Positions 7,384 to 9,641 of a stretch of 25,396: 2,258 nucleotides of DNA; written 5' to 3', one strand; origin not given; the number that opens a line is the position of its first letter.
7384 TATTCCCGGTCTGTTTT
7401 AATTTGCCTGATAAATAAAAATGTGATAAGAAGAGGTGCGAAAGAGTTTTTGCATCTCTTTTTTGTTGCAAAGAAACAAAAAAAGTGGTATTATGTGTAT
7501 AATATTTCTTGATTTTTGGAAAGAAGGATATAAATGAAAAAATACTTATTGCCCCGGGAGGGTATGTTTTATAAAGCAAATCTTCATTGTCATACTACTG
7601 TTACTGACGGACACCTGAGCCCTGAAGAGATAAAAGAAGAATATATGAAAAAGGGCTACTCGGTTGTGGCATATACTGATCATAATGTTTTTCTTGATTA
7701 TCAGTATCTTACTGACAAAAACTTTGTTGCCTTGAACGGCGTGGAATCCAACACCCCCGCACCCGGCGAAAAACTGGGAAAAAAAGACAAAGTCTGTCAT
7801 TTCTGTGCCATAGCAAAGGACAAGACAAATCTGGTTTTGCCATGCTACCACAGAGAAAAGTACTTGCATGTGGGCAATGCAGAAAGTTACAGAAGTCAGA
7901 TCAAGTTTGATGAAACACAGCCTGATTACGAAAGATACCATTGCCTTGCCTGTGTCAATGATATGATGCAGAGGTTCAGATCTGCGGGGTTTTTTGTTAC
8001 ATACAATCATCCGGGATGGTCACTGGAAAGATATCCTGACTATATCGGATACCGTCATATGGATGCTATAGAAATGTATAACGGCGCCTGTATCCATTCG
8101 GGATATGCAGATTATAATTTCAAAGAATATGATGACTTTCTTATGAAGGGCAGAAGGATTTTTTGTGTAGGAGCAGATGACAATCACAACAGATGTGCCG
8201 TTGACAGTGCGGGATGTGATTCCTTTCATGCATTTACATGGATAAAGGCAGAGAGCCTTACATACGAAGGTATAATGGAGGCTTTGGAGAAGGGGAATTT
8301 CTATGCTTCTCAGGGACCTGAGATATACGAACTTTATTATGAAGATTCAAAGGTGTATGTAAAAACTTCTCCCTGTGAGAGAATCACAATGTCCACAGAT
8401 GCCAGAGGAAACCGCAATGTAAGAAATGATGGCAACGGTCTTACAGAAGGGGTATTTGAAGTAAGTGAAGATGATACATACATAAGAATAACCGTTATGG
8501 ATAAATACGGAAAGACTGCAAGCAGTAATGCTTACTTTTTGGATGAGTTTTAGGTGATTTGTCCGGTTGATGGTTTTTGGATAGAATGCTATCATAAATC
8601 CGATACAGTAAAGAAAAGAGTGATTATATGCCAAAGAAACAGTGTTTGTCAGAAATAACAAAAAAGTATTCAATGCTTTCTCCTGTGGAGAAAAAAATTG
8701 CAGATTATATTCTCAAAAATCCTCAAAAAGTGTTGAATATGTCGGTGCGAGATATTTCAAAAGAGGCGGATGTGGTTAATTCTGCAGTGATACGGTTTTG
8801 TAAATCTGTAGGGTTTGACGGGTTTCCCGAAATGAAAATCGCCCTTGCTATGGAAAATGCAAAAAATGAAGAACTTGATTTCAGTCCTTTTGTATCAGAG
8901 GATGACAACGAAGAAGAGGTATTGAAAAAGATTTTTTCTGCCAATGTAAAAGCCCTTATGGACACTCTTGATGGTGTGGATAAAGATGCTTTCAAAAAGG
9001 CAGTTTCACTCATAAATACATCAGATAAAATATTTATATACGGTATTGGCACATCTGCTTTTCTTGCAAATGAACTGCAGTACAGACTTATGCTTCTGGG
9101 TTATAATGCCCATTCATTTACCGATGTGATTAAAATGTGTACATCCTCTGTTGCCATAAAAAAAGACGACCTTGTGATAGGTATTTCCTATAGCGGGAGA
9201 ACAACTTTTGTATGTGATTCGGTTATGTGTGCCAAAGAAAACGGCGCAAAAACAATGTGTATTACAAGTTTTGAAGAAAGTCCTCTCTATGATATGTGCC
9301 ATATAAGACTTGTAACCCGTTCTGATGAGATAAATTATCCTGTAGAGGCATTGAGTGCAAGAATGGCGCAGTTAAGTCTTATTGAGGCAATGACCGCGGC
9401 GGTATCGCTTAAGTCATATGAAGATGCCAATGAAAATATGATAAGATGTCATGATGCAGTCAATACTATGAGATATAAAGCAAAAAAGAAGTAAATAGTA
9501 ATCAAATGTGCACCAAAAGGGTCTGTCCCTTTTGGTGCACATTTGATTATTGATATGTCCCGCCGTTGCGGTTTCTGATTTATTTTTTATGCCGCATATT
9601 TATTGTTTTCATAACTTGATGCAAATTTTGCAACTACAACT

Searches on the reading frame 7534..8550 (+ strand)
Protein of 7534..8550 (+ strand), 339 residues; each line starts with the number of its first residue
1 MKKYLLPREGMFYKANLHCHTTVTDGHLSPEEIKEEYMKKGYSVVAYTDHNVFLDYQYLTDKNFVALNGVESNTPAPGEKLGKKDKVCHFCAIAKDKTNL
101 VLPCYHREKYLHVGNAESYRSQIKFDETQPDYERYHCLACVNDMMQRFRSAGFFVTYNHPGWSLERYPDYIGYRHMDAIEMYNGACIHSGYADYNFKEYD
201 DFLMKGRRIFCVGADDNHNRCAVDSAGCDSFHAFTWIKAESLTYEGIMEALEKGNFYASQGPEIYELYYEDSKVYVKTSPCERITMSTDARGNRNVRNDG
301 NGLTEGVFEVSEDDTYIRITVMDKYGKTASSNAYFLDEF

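Call 5: search_protein_families(library=pfam, proteins=[window:7534-8550:+], max_evalue=0.01)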
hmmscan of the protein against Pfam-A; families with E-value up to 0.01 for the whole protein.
window:7534-8550:+ (339 aa): 1 family
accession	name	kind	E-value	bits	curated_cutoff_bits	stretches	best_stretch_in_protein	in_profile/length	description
PF02811.25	PHP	-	0.00024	21.9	26.4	1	17-56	2-43/164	PHP domain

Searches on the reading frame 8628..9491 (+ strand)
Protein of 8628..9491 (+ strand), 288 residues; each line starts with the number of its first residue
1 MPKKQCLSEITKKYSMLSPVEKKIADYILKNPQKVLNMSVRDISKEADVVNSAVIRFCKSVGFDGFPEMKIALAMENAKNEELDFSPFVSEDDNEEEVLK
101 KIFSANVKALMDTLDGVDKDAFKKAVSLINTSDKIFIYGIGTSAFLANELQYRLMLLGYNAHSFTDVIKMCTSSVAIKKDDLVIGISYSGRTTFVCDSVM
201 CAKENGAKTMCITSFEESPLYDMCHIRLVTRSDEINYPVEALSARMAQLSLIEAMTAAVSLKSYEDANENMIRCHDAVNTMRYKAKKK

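Call 5: search_protein_families(library=pfam, proteins=[window:8628-9491:+], max_evalue=0.01)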
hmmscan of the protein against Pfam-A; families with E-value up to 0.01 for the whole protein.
window:8628-9491:+ (288 aa): 3 families
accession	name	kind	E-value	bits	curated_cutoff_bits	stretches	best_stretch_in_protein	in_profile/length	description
PF01380.27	SIS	-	1.7e-23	83.3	25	1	129-256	2-129/131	SIS domain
PF01418.23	HTH_6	-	3.2e-23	82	28.3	1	5-79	2-76/77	Helix-turn-helix domain, rpiR family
PF13580.11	SIS_2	-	8.2e-09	36.1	27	1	171-214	95-138/138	SIS domain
